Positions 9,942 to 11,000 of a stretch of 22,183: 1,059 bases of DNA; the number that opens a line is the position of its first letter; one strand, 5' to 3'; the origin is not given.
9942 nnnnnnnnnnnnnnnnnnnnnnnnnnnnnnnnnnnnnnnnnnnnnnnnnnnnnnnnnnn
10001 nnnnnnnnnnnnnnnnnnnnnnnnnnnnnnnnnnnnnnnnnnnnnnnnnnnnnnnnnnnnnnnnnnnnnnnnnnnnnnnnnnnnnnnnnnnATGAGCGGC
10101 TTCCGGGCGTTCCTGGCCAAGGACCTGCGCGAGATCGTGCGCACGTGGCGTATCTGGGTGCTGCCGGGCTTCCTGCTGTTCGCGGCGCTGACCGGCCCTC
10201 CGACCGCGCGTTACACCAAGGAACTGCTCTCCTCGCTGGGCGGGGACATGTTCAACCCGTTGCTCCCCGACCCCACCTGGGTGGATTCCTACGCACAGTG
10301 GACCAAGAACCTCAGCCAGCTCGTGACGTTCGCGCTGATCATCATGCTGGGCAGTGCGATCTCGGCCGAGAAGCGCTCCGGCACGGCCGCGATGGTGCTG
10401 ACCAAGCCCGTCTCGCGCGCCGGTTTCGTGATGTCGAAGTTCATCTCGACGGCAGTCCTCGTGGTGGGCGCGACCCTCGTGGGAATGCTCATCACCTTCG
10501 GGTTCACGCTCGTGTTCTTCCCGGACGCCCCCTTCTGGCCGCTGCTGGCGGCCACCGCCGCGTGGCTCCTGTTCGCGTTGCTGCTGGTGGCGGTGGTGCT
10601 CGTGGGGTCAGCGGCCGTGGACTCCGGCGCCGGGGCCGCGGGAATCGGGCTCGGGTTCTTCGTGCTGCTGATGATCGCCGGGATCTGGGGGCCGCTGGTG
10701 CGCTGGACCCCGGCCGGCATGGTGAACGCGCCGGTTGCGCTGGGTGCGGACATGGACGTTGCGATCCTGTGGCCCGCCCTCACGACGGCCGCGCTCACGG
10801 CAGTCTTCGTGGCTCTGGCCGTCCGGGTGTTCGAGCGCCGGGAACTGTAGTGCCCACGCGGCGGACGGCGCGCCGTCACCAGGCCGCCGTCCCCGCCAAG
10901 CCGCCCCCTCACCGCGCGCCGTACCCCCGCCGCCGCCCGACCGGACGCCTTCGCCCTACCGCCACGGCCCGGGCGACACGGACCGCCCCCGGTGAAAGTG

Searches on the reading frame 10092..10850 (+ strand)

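Call 9: search_protein_families(library=ncbifam, proteins=[window:10092-10850:+], max_evalue=0.00001)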
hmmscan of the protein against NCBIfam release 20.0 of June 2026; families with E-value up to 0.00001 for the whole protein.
window:10092-10850:+ (252 aa): 0 families

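Call 79: search_protein_families(library=pfam, proteins=[window:10092-10850:+], max_evalue=0.001)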
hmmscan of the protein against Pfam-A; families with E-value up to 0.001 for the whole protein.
window:10092-10850:+ (252 aa): 4 families
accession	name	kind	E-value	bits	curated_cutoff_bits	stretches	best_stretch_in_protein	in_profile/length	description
PF12679.13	ABC2_membrane_2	-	9.3e-14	51.8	27.2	1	8-197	4-199/283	ABC-2 family transporter protein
PF13346.12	ABC2_membrane_5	-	3.3e-09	37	25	1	77-192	42-156/205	ABC-2 family transporter protein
PF12730.13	ABC2_membrane_4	-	1.6e-08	35.1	27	1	62-171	44-154/179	ABC-2 family transporter protein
PF12698.13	ABC2_membrane_3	-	3.8e-06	26.7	31.6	1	80-202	174-289/347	ABC-2 family transporter protein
